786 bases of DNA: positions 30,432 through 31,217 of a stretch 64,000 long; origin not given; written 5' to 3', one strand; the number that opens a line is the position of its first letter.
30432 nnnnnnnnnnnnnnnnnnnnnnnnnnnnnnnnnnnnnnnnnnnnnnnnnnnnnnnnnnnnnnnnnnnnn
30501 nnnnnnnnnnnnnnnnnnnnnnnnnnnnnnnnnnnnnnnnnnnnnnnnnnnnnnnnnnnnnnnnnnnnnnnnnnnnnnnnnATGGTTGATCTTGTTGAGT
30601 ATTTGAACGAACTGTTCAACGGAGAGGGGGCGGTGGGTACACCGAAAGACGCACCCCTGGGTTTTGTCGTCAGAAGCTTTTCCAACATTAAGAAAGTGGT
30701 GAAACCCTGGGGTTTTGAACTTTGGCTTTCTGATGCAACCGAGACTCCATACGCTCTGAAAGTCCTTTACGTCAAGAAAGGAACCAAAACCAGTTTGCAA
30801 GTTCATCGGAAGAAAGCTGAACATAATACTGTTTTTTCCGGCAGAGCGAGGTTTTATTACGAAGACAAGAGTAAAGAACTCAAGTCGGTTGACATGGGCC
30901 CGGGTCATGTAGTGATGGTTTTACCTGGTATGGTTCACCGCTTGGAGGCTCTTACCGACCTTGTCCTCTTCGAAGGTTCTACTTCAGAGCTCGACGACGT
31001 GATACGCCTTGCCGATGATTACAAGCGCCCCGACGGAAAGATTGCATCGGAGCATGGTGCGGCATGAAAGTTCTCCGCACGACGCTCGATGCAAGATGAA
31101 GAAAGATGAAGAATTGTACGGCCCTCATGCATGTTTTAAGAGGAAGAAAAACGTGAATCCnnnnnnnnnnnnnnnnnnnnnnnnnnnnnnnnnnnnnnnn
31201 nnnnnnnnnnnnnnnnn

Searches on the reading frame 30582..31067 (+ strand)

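Call 7: search_protein_families(library=pfam, proteins=[window:30582-31067:+])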
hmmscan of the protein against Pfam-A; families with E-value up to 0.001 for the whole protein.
window:30582-31067:+ (161 aa): 2 families
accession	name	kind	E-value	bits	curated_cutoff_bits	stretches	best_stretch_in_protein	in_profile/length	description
PF01050.24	MannoseP_isomer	-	1.7e-09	38.3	23.6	1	36-144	9-115/116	Mannose-6-phosphate isomerase C-terminal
PF07883.17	Cupin_2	-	0.00018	21.6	27.2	1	64-126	5-61/70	Cupin domain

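Call 28: search_protein_families(library=ncbifam, proteins=[window:30582-31067:+], max_evalue=0.00001)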
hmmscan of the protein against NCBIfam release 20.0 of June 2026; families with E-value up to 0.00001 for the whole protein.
window:30582-31067:+ (161 aa): 2 families
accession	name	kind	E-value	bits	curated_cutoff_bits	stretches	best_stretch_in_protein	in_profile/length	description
TIGR01479.1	GMP_PMI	equivalog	1.2e-10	40.8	372.95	1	36-149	356-467/467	mannose-1-phosphate guanylyltransferase/mannose-6-phosphate isomerase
NF012004.0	PRK15460.1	equivalog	2.7e-08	32.9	859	1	37-149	367-477/478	mannose-1-phosphate guanyltransferase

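Call 72: search_protein_families(library=pfam, proteins=[window:30582-31067:+], max_evalue=1)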
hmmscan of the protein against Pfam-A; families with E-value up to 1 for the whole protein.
window:30582-31067:+ (161 aa): 6 families
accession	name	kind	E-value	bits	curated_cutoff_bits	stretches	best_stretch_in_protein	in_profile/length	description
PF01050.24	MannoseP_isomer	-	1.7e-09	38.3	23.6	1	36-144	9-115/116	Mannose-6-phosphate isomerase C-terminal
PF07883.17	Cupin_2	-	0.00018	21.6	27.2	1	64-126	5-61/70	Cupin domain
PF07385.18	Lyx_isomer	-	0.0069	16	20.8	1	53-80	83-110/222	D-lyxose isomerase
PF09313.17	DUF1971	-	0.0077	16.6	23.1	1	83-126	30-74/80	Domain of unknown function (DUF1971)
PF02311.25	AraC_binding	-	0.036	14.2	21.1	1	86-125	31-65/135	AraC-like ligand binding domain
PF00190.28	Cupin_1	-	0.045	13.8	22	1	63-139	40-119/151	Cupin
